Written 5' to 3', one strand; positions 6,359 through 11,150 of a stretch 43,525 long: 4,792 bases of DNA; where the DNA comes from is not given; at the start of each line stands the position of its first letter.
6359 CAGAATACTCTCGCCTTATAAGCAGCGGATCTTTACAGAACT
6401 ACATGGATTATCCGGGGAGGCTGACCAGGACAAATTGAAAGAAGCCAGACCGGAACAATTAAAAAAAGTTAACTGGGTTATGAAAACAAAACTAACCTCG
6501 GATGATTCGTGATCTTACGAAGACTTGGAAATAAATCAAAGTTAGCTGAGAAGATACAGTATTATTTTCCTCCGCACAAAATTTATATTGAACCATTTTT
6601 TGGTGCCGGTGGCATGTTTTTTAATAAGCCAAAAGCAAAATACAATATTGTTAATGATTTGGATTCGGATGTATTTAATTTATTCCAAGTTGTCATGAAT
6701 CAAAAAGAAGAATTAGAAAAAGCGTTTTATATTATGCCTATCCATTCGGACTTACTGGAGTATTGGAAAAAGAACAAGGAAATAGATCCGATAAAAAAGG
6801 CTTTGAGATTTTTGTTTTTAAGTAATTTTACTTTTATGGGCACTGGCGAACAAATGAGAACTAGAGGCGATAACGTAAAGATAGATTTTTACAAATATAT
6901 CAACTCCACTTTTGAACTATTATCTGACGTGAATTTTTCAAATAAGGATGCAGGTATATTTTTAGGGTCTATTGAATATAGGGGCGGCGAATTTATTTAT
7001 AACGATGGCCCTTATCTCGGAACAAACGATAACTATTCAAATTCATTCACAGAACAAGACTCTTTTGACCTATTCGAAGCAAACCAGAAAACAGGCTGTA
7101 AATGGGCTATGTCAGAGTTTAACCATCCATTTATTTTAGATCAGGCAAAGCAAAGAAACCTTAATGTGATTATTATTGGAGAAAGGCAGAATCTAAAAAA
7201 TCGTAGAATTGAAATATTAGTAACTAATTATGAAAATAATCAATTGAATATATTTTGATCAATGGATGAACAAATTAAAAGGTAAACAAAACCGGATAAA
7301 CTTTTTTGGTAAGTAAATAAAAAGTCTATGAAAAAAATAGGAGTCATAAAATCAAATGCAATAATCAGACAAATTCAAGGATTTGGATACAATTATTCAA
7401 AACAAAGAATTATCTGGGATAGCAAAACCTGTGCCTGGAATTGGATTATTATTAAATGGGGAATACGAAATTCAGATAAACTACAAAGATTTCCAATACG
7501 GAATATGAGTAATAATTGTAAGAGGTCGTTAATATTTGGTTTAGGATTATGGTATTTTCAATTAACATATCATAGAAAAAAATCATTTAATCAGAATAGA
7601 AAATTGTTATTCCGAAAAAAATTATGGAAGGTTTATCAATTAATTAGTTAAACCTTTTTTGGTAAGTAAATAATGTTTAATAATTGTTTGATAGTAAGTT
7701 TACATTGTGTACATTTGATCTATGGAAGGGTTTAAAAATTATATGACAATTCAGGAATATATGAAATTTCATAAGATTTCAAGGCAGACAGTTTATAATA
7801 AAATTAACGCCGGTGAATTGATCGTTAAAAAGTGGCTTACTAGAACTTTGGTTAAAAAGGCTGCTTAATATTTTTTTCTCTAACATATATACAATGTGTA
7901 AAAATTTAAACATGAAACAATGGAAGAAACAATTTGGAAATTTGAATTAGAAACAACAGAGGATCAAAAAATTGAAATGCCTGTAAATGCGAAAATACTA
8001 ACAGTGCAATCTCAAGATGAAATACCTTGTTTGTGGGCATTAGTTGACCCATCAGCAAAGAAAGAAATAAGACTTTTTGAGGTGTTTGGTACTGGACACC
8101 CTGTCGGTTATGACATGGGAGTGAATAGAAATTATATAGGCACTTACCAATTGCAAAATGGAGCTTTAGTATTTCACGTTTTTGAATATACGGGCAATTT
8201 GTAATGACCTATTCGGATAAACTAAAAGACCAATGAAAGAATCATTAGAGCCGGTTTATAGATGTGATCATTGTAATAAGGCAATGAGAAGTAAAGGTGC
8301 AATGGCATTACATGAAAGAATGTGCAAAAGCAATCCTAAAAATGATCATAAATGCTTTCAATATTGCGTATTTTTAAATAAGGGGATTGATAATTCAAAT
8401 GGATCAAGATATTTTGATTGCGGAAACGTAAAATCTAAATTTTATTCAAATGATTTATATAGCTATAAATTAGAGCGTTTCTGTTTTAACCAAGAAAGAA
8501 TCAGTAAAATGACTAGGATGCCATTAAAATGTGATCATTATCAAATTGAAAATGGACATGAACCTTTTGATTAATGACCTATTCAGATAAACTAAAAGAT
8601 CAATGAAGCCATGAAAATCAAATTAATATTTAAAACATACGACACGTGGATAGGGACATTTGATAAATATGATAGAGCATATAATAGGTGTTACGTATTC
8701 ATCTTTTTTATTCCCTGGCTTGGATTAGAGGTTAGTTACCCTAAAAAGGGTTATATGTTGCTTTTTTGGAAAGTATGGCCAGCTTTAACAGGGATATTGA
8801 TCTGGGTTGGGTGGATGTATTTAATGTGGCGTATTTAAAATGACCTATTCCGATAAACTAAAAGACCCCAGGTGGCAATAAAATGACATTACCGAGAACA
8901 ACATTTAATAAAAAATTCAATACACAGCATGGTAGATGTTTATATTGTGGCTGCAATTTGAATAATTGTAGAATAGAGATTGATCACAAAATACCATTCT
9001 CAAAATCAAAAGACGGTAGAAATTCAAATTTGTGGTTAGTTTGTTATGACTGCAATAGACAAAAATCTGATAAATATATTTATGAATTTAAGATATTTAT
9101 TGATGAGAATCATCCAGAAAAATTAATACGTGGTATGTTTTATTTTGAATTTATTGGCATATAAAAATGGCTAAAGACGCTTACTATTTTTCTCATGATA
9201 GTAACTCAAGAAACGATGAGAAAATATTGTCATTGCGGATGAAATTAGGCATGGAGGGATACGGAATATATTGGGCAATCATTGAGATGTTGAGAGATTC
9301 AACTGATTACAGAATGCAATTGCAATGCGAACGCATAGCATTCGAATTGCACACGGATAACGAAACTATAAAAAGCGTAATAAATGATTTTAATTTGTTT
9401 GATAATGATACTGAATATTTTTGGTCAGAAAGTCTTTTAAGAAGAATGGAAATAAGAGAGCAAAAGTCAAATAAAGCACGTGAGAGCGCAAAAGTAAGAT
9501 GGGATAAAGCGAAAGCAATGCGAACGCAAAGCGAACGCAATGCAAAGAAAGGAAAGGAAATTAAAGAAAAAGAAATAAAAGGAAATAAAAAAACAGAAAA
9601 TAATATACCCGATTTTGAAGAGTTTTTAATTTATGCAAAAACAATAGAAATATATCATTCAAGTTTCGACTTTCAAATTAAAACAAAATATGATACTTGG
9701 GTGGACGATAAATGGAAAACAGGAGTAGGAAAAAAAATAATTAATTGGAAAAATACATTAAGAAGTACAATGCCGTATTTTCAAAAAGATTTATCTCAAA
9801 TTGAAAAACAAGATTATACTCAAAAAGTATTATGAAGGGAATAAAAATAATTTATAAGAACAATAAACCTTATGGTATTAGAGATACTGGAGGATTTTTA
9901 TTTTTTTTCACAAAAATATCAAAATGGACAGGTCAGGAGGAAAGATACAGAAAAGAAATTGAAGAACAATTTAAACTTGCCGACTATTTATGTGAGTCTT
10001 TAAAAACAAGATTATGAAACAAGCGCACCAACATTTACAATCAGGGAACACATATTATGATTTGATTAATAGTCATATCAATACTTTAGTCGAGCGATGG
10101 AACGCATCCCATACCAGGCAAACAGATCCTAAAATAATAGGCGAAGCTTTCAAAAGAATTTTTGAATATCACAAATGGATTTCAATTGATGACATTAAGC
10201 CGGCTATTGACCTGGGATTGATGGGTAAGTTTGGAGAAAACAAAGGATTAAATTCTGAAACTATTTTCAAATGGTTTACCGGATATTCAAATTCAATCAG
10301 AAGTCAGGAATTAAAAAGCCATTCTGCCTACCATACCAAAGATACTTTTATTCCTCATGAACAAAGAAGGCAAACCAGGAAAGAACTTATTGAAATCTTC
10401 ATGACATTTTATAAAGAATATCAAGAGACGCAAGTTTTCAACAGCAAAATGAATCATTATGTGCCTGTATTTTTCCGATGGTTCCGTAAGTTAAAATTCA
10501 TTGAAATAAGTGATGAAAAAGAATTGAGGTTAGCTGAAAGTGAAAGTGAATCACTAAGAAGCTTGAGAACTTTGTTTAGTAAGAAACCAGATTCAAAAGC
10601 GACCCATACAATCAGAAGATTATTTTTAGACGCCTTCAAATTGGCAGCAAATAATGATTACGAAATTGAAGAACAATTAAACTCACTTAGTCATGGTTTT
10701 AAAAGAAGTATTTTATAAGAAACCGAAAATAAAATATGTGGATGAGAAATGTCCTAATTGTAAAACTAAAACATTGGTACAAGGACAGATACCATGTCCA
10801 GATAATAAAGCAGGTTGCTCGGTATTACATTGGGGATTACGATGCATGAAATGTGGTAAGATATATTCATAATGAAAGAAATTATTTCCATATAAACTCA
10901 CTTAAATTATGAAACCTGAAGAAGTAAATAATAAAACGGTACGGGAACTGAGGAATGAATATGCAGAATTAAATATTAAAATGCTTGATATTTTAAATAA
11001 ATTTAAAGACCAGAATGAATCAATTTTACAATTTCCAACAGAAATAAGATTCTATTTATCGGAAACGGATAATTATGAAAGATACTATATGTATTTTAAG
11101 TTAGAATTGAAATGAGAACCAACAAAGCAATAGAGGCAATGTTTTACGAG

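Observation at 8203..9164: Single-gene cassettes are separated by a 29-nt boundary repeat encoding the mini-ORF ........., ending at an HNH endonuclease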

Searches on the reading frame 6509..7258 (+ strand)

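Call 8: search_protein_families(library=pfam, proteins=[window:6509-7258:+], max_evalue=0.1)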
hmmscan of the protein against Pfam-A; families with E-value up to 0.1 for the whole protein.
window:6509-7258:+ (249 aa): 1 family
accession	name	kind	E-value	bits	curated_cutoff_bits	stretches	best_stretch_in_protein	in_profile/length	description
PF02086.21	MethyltransfD12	-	7.8e-17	62.3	22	1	7-214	3-231/253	D12 class N6 adenine-specific DNA methyltransferase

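Call 9: search_protein_families(library=phrogs, proteins=[window:6509-7258:+], max_evalue=0.01)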
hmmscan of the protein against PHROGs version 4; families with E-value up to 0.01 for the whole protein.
window:6509-7258:+ (249 aa): 5 families
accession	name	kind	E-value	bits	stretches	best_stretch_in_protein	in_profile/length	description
phrog_56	-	other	4.4e-38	133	1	2-245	64-327/647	DNA methyltransferase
phrog_23217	-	unknown function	7.7e-16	59.2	1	3-102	7-107/109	-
phrog_1996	-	other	1.6e-08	35.6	1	125-249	21-150/150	DNA methyltransferase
phrog_13242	-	unknown function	1.9e-06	28.1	1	8-174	34-202/450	-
phrog_116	-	other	0.00022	20.7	1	8-185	519-705/779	DNA methyltransferase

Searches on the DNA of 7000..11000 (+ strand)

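Call 6: search_dna_similar(query=window:7000-11000:+, collection=phages, mode=distant, max_rows=30)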
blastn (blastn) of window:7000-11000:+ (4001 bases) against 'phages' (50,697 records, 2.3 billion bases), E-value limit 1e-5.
Records with a match: 4; places in all: 4; records where one place covers at least 80% of the query: 0.
Best place of each record, by identity: 60-80% 4.
By first word of the organism name: Cellulophaga 2; Olleya 2.
By host as written in the record: Cellulophaga baltica #10 2; Olleya sp. HaHaR_3_96 2.
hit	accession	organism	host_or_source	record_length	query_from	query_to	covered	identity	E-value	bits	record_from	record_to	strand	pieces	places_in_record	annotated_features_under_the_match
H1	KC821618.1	Cellulophaga phage phi10:1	Cellulophaga baltica #10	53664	11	260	6%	70.7%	5e-25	123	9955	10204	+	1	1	DNA methylase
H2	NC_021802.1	Cellulophaga phage phi10:1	Cellulophaga baltica #10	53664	11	260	6%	70.7%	5e-25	123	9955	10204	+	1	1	DNA methyltransferase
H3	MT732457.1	Olleya phage Harreka_1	Olleya sp. HaHaR_3_96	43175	107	255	4%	75.8%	3e-20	107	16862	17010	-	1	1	adenine-specific DNA methyltransferase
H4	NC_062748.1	Olleya phage Harreka_1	Olleya sp. HaHaR_3_96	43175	107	255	4%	75.8%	3e-20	107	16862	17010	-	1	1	DNA methyltransferase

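Call 54: search_rna_families(sources=[L102, L254, L109], threshold=evalue, max_evalue=0.1)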
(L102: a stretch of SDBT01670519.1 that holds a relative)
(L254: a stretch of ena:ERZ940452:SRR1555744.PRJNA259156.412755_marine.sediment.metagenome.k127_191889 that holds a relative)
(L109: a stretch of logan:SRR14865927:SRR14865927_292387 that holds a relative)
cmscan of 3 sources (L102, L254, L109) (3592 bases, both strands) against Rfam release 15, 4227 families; matches with E-value up to 0.1: 0.
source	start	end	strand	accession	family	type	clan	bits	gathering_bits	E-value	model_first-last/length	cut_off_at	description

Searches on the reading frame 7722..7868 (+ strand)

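Call 8: search_protein_families(library=pfam, proteins=[window:7722-7868:+], max_evalue=0.1)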
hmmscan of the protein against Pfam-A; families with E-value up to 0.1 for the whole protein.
window:7722-7868:+ (48 aa): 1 family
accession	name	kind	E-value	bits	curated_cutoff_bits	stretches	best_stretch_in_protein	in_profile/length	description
PF12728.13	HTH_17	-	5.5e-06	27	27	1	7-38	1-36/51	Helix-turn-helix domain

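Call 9: search_protein_families(library=phrogs, proteins=[window:7722-7868:+], max_evalue=0.01)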
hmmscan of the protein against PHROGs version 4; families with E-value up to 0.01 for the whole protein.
window:7722-7868:+ (48 aa): 5 families
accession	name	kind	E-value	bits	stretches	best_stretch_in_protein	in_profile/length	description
phrog_575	-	integration and excision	6.1e-06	27.3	1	5-37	11-43/71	Cox-like excisionase and repressor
phrog_22784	-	unknown function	0.00047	21.4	1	9-33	19-43/76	-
phrog_10045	-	DNA, RNA and nucleotide metabolism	0.00059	20.6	1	5-32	18-45/74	HTH DNA binding protein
phrog_66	-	integration and excision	0.0011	19.8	1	5-44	91-131/412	excisionase and transcriptional regulator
phrog_2907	-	integration and excision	0.0039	18.6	1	6-37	5-36/117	excisionase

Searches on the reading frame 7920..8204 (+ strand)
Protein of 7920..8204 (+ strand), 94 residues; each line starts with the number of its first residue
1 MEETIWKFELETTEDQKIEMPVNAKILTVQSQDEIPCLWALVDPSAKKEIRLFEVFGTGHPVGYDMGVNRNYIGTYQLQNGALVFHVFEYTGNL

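Call 8: search_protein_families(library=pfam, proteins=[window:7920-8204:+], max_evalue=0.1)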
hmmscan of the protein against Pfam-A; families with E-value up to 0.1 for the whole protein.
window:7920-8204:+ (94 aa): 1 family
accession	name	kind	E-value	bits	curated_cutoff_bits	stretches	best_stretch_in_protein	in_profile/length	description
PF24043.1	DUF7352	-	3.4e-28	98.2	27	1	1-90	1-89/97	Domain of unknown function (DUF7352)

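Call 9: search_protein_families(library=phrogs, proteins=[window:7920-8204:+], max_evalue=0.01)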
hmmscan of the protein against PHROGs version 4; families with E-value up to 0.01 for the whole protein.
window:7920-8204:+ (94 aa): 1 family
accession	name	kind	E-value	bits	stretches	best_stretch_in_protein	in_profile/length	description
phrog_3848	-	unknown function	9.7e-22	78.3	1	3-90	2-92/100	-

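Call 11: find_related_loci(query=window:7920-8204:+, collection=viral_contigs, flank=5000)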
Query window:7920-8204:+ (94 aa) in viral_contigs; peptide patterns used: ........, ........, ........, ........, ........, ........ (x = any residue, [..] = any of these).
17 stretches matched a pattern; 7 encode a relative of the query (tblastn E <= 1e-3); 7 distinct loci.
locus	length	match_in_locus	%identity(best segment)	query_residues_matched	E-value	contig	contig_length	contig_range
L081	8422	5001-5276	76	1-92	9e-48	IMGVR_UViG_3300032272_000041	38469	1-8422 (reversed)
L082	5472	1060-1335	75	1-92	7e-47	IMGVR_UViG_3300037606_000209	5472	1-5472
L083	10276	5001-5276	72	1-92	1e-45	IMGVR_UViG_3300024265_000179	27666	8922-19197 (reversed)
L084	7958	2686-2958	58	1-92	1e-33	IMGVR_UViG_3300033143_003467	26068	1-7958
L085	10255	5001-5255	60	1-90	5e-31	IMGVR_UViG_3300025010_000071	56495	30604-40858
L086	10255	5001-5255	59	1-90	3e-30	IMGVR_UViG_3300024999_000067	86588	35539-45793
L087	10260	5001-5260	49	1-90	5e-20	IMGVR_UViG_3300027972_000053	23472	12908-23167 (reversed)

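Call 29: find_encoding_contigs(protein=window:7920-8204:+, flank=4000, max_places=10)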
Protein window:7920-8204:+ (94 aa): 1 contig read that carries it; 1 place shown.
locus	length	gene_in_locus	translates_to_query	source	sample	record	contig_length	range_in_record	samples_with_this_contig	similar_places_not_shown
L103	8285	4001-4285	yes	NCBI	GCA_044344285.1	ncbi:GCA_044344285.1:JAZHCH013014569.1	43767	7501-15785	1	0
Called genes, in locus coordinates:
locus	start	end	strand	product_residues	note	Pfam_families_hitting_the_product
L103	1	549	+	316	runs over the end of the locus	PF03837:RecT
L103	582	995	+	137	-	-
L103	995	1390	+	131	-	PF05866:RusA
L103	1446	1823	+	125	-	-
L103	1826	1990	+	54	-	-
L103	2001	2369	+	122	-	PF09643:YopX (weak)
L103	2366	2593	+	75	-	-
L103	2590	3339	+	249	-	PF02086:MethyltransfD12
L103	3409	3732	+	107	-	-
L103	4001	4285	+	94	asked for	PF24043:DUF7352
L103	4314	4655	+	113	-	-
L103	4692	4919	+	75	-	-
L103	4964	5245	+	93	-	PF01844:HNH, PF13395:HNH_4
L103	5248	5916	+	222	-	PF14297:Lin1244_N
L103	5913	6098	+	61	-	-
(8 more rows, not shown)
